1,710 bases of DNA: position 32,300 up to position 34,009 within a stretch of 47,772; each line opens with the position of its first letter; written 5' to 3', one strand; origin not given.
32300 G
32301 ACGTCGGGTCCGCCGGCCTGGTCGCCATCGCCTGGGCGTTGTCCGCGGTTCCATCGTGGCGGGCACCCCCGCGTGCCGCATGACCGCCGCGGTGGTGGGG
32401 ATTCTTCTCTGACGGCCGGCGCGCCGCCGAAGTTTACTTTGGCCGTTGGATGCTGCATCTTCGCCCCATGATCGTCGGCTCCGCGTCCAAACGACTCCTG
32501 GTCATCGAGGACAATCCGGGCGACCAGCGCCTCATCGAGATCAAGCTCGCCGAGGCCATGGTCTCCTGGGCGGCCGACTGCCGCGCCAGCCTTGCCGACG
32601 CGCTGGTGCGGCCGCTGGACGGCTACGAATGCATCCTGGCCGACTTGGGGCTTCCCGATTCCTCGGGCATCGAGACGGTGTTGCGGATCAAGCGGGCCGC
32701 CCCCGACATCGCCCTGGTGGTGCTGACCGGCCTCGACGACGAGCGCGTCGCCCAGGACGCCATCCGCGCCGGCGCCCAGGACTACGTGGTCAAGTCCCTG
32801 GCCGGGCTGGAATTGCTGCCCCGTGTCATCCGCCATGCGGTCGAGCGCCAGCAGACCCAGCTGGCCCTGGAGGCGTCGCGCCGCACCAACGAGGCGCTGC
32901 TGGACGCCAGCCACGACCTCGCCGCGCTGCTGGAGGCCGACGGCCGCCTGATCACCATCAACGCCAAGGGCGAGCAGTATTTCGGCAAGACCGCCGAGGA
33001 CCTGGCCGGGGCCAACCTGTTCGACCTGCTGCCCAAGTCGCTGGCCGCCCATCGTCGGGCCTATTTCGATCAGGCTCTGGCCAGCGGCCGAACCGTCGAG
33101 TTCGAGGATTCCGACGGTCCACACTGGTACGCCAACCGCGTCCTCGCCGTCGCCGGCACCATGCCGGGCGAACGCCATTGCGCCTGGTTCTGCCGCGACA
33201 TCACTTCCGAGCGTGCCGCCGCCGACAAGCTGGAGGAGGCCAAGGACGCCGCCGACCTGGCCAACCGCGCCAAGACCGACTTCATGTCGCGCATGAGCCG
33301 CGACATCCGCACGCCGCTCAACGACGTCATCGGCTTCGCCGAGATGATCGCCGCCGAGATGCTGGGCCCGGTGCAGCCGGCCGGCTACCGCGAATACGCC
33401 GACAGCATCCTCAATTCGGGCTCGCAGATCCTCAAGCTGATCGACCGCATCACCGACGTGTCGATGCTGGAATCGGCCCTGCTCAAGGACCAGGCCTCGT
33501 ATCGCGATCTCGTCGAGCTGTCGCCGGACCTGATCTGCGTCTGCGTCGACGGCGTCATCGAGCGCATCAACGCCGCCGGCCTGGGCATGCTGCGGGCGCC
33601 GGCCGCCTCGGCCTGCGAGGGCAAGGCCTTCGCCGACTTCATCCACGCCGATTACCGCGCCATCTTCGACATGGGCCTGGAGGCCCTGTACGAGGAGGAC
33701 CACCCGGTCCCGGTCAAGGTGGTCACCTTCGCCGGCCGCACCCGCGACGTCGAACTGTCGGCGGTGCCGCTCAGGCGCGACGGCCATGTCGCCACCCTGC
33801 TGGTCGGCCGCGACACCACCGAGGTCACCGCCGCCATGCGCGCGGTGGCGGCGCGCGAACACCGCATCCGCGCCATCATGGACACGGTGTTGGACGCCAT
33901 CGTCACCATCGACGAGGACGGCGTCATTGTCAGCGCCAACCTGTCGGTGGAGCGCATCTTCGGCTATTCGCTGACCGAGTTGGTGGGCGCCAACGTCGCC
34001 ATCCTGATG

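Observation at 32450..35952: c-di-GMP enzyme carrying a His-less, ATPase-less DHp domain, translationally coupled to a DivK-like regulator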

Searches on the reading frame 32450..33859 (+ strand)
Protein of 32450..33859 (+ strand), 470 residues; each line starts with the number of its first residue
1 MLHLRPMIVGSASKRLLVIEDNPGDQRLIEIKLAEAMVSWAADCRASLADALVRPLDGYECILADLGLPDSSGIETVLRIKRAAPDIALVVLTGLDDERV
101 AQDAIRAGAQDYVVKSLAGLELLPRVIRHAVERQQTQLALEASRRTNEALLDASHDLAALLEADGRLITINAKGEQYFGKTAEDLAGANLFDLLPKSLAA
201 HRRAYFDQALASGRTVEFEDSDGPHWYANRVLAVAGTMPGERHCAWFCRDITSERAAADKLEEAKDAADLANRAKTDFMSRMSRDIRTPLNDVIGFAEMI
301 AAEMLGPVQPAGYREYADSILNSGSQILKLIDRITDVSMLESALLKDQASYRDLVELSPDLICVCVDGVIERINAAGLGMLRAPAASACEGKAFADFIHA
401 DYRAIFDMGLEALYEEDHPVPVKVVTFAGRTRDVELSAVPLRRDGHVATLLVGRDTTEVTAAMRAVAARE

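Call 7: find_homologous_proteins(query=window:32450-33859:+, max_evalue=1e-10)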
Query window:32450-33859:+ (470 aa): 934 proteins with E <= 1e-10 among 8000 candidates; the best 120 are listed.
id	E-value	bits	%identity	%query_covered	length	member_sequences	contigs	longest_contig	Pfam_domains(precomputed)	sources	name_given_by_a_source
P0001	4.9e-237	805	81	97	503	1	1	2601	PF13426.14,PF13188.14,PF24820.2,PF08448.17,PF00512.32,PF00989.32,PF00072.31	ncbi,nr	ncbi:MAG TPA: PAS domain S-box protein, partial [Candidatus Omnitrophota bacterium]|nr:PAS domain S-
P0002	7.6e-223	758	76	99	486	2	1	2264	PF13426.14,PF13188.14,PF08448.17,PF00512.32,PF00989.32,PF00072.31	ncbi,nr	ncbi:MAG TPA: PAS domain-containing protein, partial [Magnetospirillum sp.]|nr:PAS domain-containing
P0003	6.6e-221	752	74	99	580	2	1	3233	PF08447.19,PF13426.14,PF13188.14,PF24820.2,PF08448.17,PF00512.32,PF00989.32,PF00072.31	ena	-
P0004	5.8e-220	749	74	99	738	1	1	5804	PF13426.14,PF13188.14,PF24820.2,PF08448.17,PF00512.32,PF00989.32,PF00990.27,PF00072.31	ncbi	ncbi:MAG: PAS domain S-box protein, partial [Actinomycetota bacterium]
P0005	6.5e-180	617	75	83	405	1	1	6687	PF13188.14,PF08448.17,PF00512.32,PF00989.32,PF00072.31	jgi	jgi:PAS domain S-box-containing protein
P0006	8.5e-126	438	84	49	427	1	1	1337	PF13426.14,PF13188.14,PF24820.2,PF08448.17,PF00512.32,PF00989.32,PF00990.27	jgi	-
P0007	1.5e-46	177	36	42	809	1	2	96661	PF13185.13,PF01590.33,PF13581.13,PF02518.32,PF13492.13,PF00990.27,PF07536.21,PF00072.31,PF07568.19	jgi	jgi:diguanylate cyclase (GGDEF)-like protein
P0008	2.2e-43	167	33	70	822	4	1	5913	PF13188.14,PF02518.32,PF00512.32,PF00989.32,PF00072.31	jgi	-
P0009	2.5e-41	160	42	29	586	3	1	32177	PF02518.32,PF00072.31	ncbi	-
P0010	4.1e-41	159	35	70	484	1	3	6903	PF13188.14,PF02518.32,PF00512.32,PF00989.32,PF00072.31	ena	-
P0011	5.6e-41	159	32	70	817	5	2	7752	PF08447.19,PF13426.14,PF13188.14,PF08448.17,PF02518.32,PF00512.32,PF00989.32,PF00072.31,PF01627.29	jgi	-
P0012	9.2e-41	158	42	34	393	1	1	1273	PF13581.13,PF02518.32,PF00512.32,PF00072.31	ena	-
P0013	9.4e-41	158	42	28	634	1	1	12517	PF00512.32,PF00072.31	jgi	jgi:DNA-binding NtrC family response regulator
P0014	1.9e-40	157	34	79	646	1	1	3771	PF02518.32,PF00512.32,PF00072.31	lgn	-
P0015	6.3e-40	155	43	28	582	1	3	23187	PF02518.32,PF00072.31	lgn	-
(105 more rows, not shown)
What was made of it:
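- Tried and rejected: REC-PAS-DHp inherited as one block from REC-PAS-kinases (the top non-orthologous hits of call 7).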

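Call 9: find_related_loci(query=A1, collection=genome_contigs, flank=8000)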
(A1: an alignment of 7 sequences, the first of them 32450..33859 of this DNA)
Query A1 (470 aa) in genome_contigs; peptide patterns used: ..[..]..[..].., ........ (x = any residue, [..] = any of these).
142 stretches matched a pattern; 84 encode a relative of the query (tblastn E <= 1e-3); the best 80 are kept; 80 distinct loci.
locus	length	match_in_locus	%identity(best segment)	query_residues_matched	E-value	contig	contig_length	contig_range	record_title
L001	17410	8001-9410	89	1-470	0e+0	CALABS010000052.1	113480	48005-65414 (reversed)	MAG TPA_asm: uncultured Rhodospirillaceae bacterium isolate SRR3330211_bin.58_CONCOCT_v1.1_MAG genome assembly, contig:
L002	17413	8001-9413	81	1-470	0e+0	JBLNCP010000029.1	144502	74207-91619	MAG: Solirubrobacterales bacterium isolate MAG122 PRJNA950955_bin3_renamed_28, whole genome shotgun sequence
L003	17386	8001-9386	78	7-470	0e+0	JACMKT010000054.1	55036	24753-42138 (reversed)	MAG: Rhodospirillales bacterium isolate ES-bin-250 ES-bin-250-contig-k141_1910254, whole genome shotgun sequence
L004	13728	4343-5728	78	7-470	0e+0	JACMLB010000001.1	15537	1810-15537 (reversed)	MAG: Rhodospirillales bacterium isolate ES-bin-283 ES-bin-283-contig-k141_1247, whole genome shotgun sequence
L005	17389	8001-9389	77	7-470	0e+0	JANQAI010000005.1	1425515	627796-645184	MAG: Magnetospirillum sp. isolate 46_gen_w_cov.1 c118, whole genome shotgun sequence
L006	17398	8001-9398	76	6-470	0e+0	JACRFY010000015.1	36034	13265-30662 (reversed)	MAG: Magnetospirillum sp. isolate NC_groundwater_1737_Pr3_B-0.1um_68_14 SR-2_scaffold_141_146532, whole genome shotgun s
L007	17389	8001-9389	78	7-470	0e+0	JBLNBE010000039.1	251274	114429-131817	MAG: Bacteroidota bacterium isolate MAG159 PRJNA951521_bin2_renamed_38, whole genome shotgun sequence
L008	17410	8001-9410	73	3-470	0e+0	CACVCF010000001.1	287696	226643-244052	Terasakiella sp. PR1 genome assembly, contig: MCP1_Contig_1, whole genome shotgun sequence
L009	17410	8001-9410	74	1-470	0e+0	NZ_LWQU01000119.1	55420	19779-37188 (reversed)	Magnetospirillum moscoviense strain BB-1 NODE_21_length_55420_cov_124.02_ID_4949, whole genome shotgun sequence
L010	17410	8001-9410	74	1-470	0e+0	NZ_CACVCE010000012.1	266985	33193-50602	Magnetospirillum sp. LM-5, whole genome shotgun sequence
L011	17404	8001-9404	73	4-470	0e+0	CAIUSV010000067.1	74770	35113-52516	MAG: uncultured Rhodospirillaceae bacterium isolate E14_bin-2645 genome assembly, contig: bin-2645:67/93, whole genome s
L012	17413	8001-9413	76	1-470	0e+0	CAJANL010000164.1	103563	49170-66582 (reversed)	MAG: uncultured Rhodospirillaceae bacterium isolate Loc080925-5-5m_bin-0078 genome assembly, contig: bin-0078:164/340, w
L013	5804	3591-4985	74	7-470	0e+0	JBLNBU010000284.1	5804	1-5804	MAG: Actinomycetota bacterium isolate MAG143 PRJNA950955_bin5_renamed_283, whole genome shotgun sequence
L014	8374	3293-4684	73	7-470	0e+0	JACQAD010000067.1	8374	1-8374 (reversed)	MAG: Magnetospirillum sp. isolate NC_groundwater_907_Pr1_S-0.2um_65_15 Montesol18-Sp2_coassembly_scaffold_202040, whole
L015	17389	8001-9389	77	7-470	0e+0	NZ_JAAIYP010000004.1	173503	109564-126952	Magnetospirillum aberrantis SpK contig00004_length=173503, whole genome shotgun sequence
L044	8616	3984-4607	34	133-341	2e-33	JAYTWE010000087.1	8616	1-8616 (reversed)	MAG: Magnetospirillum sp. isolate GFS_5764 GFS_5764_86, whole genome shotgun sequence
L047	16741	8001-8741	34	140-406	2e-20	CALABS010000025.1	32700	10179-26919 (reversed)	MAG TPA_asm: uncultured Rhodospirillaceae bacterium isolate SRR3330211_bin.58_CONCOCT_v1.1_MAG genome assembly, contig:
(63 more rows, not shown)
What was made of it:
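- Tried and rejected: The architecture is unique to Magnetospirillaceae (the impression from calls 7 and 9).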

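Call 46: predict_structure(alignment_id=A2)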
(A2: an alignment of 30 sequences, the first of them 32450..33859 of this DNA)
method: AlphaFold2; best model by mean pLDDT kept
length: 470 residues; sequences in the alignment: 30
mean_pLDDT: 73.9   pTM: 0.53
mean pLDDT of the five models: 73.9, 73.4, 73.1, 71.9, 71.4
residues with pLDDT >= 90: 200; 70-90: 115; 50-70: 41; < 50: 114
segments of 3 or more residues with pLDDT < 50: 1-10, 345-365, 372-387, 409-470
pLDDT, mean of each block of 10 residues (from residue 1): 40 87 94 88 95 92 96 95 96 90 95 91 94 93 86 90 95 95 96 93 95 95 94 89 94 90 83 79 77 80 65 78 79 69 46 38 48 44 46 53 51 42 30 25 30 29 25
secondary structure, 60 per line:
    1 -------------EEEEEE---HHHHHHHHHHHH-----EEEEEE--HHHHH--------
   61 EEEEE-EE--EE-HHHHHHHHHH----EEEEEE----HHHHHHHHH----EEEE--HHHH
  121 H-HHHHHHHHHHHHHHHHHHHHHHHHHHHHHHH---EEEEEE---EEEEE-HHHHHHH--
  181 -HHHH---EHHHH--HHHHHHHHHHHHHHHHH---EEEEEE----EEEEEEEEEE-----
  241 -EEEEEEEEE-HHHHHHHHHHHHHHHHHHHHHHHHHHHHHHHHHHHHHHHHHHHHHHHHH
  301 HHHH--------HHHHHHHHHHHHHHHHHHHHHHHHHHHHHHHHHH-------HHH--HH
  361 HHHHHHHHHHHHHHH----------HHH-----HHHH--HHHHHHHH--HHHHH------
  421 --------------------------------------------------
elements in order: E14-19 H23-34 E40-45 H48-52 E61-65 H74-83 E88-93 H98-106 E111-114 H117-121 H123-153 E157-162 E166-170 H172-178 H182-185 H190-193 H196-212 E216-221 E226-235 E242-250 H252-304 H313-346 H359-375 H394-397 H400-407 H410-414
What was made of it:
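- On Histidine kinase (HisKA DHp + HATPase_c): AF2 models helices 252-304 and 313-346 (call 46).
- Helix alpha2 runs straight into PAS2 (call 46).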

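Call 58: fold_search(model_id=the predicted structure, library=pdb)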
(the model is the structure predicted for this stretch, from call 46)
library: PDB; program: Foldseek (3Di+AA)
matches with E <= 10: 1416; with E <= 0.001: 803
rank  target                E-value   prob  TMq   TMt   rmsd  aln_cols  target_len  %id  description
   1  8a3u                  2.3e-10  1.00  0.26  0.32   8.5       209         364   15  Crystal structure of a chimeric LOV-Histidine kinase SB2F1 (symmetrical variant, trigonal form with short c-axis) (released 2023-12-20)
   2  8a52_A                2.7e-10  1.00  0.26  0.32   8.9       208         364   16  Crystal structure of a chimeric LOV-Histidine kinase SB2F1 (asymmetrical variant, trigonal form with long c-axis) (released 2023-12-27)
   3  8a7f_B                3.3e-10  1.00  0.26  0.33   8.2       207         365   16  Crystal structure of a chimeric LOV-Histidine kinase SB2F1-I66R mutant (asymmetrical variant, trigonal form with long  (released 2024-01-10)
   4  8a7h_A                3.7e-10  1.00  0.25  0.31   9.3       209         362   17  Crystal structure of a chimeric LOV-Histidine kinase SB2F1-I66R mutant (light state; asymmetrical variant, trigonal fo (released 2024-01-10)
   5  8a7f_A                4.1e-10  1.00  0.26  0.33   8.7       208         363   17  Crystal structure of a chimeric LOV-Histidine kinase SB2F1-I66R mutant (asymmetrical variant, trigonal form with long  (released 2024-01-10)
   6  6oaq_B                1.5e-09  1.00  0.27  0.41  13.7       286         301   18  Crystal structure of a dual sensor histidine kinase in BeF3- bound state (released 2019-09-18)
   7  6ob8_B                4.0e-09  1.00  0.27  0.41  13.2       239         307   20  Crystal structure of a dual sensor histidine kinase in green light illuminated state (released 2019-09-18)
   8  6ob8_A                4.0e-09  1.00  0.27  0.40  12.4       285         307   18  Crystal structure of a dual sensor histidine kinase in green light illuminated state (released 2019-09-18)
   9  8a6x_B                4.2e-09  1.00  0.27  0.33   8.1       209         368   16  Crystal structure of a chimeric LOV-Histidine kinase SB2F1 (asymmetrical variant, trigonal form with long c axis) (released 2024-01-10)
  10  6oap_A                4.2e-09  1.00  0.27  0.41  12.1       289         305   19  Crystal structure of a dual sensor histidine kinase in the green-light absorbing Pg state (released 2019-09-18)
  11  9a5d_A                5.3e-09  1.00  0.24  0.20  11.1       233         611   14  Integrative model of WALK-YYCH by crosslinking MS and deep learning (released 2024-09-18)
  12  6oap_B                7.2e-09  1.00  0.27  0.40  13.4       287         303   19  Crystal structure of a dual sensor histidine kinase in the green-light absorbing Pg state (released 2019-09-18)
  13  8js5_G                1.2e-08  1.00  0.25  0.44   3.8       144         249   17  Dimeric PAS domains of oxygen sensor FixL with ferric unliganded heme (released 2024-06-26)
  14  4gcz_B                1.2e-08  1.00  0.25  0.31   8.4       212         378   14  Structure of a blue-light photoreceptor (released 2013-06-19)
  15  6oaq_A                1.6e-08  1.00  0.27  0.41  13.1       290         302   18  Crystal structure of a dual sensor histidine kinase in BeF3- bound state (released 2019-09-18)
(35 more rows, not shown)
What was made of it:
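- On Histidine kinase (HisKA DHp + HATPase_c): Foldseek top hits are PAS/LOV-kinase structures (call 58).
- The DHp fold is supported by the AF2 model and Foldseek (calls 46, 58).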

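Call 65: search_protein_families(library=ncbifam, proteins=[L047:7011-9104:+, L044:3144-5108:+], max_evalue=1e-10)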
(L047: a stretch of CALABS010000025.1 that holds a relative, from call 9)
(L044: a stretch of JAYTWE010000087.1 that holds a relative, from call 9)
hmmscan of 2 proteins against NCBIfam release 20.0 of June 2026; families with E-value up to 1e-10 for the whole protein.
L047:7011-9104:+ (697 aa): 61 families (the best 25 are shown)
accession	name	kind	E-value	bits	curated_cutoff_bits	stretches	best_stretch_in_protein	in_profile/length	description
NF041593.1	histid_kinase_PdhS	equivalog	6.9e-62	209.6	2000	1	432-691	770-1037/1041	cell-division control histidine kinase PdhS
TIGR02956.1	TMAO_torS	equivalog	1.3e-58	199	676.5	1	449-694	449-687/967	TMAO reductase system sensor histidine kinase/response regulator TorS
NF038297.2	hybrid_HK_HrmK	equivalog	2.3e-56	191.7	725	1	449-693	220-461/607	hybrid histidine kinase/response regulator HrmK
NF047874.1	MASE3_PAS_HK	subfamily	2.7e-56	191.7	560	1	243-690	168-626/655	MASE3 domain-containing sensor histidine kinase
NF050805.1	CellDivHKDivJCaul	equivalog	5.6e-55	186.6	1000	1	430-688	264-519/531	cell cycle sensor histidine kinase DivJ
NF008318.0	PRK11107.1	equivalog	1.7e-51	175.3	890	1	449-687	278-516/920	two-component sensor histidine kinase BarA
NF046044.1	PnpS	equivalog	2.1e-51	175.2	400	1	327-688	47-390/390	two-component system histidine kinase PnpS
NF041947.1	LuxQ_Vibrio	equivalog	3.3e-51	174.1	1200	1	251-692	266-699/843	quorum-sensing autoinducer 2 sensor kinase/phosphatase LuxQ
TIGR02966.1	phoR_proteo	equivalog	3.9e-50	170.8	334.2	1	333-687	4-333/333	phosphate regulon sensor histidine kinase PhoR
NF008543.0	PRK11466.1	equivalog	2.5e-49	167.9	982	1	451-694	431-667/914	TMAO reductase system sensor histidine kinase/response regulator TorS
NF011874.0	PRK15347.1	equivalog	5.7e-48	163.6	852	1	447-689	381-614/921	two component system sensor kinase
NF008302.0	PRK11091.1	equivalog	3.1e-44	151.3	838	1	321-687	141-503/779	aerobic respiration two-component sensor histidine kinase ArcB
NF045901.1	HisKinLetSLeg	equivalog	4.2e-40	137.5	1650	1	450-687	279-516/906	two-component system sensor histidine kinase LetS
NF008468.0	PRK11360.1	equivalog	4.8e-38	130.9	646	1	324-692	257-611/616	two-component system sensor histidine kinase AtoS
NF033092.0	HK_WalK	equivalog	7.8e-36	123.8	725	1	330-688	252-593/594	cell wall metabolism sensor histidine kinase WalK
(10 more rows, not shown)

L044:3144-5108:+ (654 aa): 60 families (the best 25 are shown)
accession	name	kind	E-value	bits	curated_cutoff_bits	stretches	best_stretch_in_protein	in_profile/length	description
NF041593.1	histid_kinase_PdhS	equivalog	8.8e-69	232.5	2000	1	396-651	775-1039/1041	cell-division control histidine kinase PdhS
NF050805.1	CellDivHKDivJCaul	equivalog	4.2e-64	216.7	1000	1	395-646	270-519/531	cell cycle sensor histidine kinase DivJ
TIGR02956.1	TMAO_torS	equivalog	1.2e-59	202.4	676.5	1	410-645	451-680/967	TMAO reductase system sensor histidine kinase/response regulator TorS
NF038297.2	hybrid_HK_HrmK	equivalog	3.3e-58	197.8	725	1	397-647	209-457/607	hybrid histidine kinase/response regulator HrmK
NF047874.1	MASE3_PAS_HK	subfamily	7.2e-58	196.9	560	1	279-650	251-628/655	MASE3 domain-containing sensor histidine kinase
NF046044.1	PnpS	equivalog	2.7e-56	191.2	400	1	283-646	45-390/390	two-component system histidine kinase PnpS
NF041947.1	LuxQ_Vibrio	equivalog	3.6e-53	180.7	1200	1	306-649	362-698/843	quorum-sensing autoinducer 2 sensor kinase/phosphatase LuxQ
NF041831.1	NO_HK_NahK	exception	7.1e-50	169.8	1500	2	396-646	467-710/854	hybrid sensor histidine kinase/response regulator NahK/ErcS'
NF011874.0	PRK15347.1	equivalog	2.4e-49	168.2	852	1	406-646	381-613/921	two component system sensor kinase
NF008318.0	PRK11107.1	equivalog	6.4e-47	160.2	890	1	415-646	285-517/920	two-component sensor histidine kinase BarA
NF008543.0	PRK11466.1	equivalog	7.7e-46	156.4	982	1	410-646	431-661/914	TMAO reductase system sensor histidine kinase/response regulator TorS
NF008302.0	PRK11091.1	equivalog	4.7e-43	147.4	838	1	277-649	139-507/779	aerobic respiration two-component sensor histidine kinase ArcB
NF008099.0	PRK10841.1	equivalog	1.1e-41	142.6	920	1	398-646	445-689/949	two-component system sensor histidine kinase RcsC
TIGR02966.1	phoR_proteo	equivalog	5e-41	140.8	334.2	1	417-645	108-333/333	phosphate regulon sensor histidine kinase PhoR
NF045595.1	HK_scytonemin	equivalog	1.4e-39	136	865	1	131-646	124-634/637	scytonemin biosynthesis sensor histidine kinase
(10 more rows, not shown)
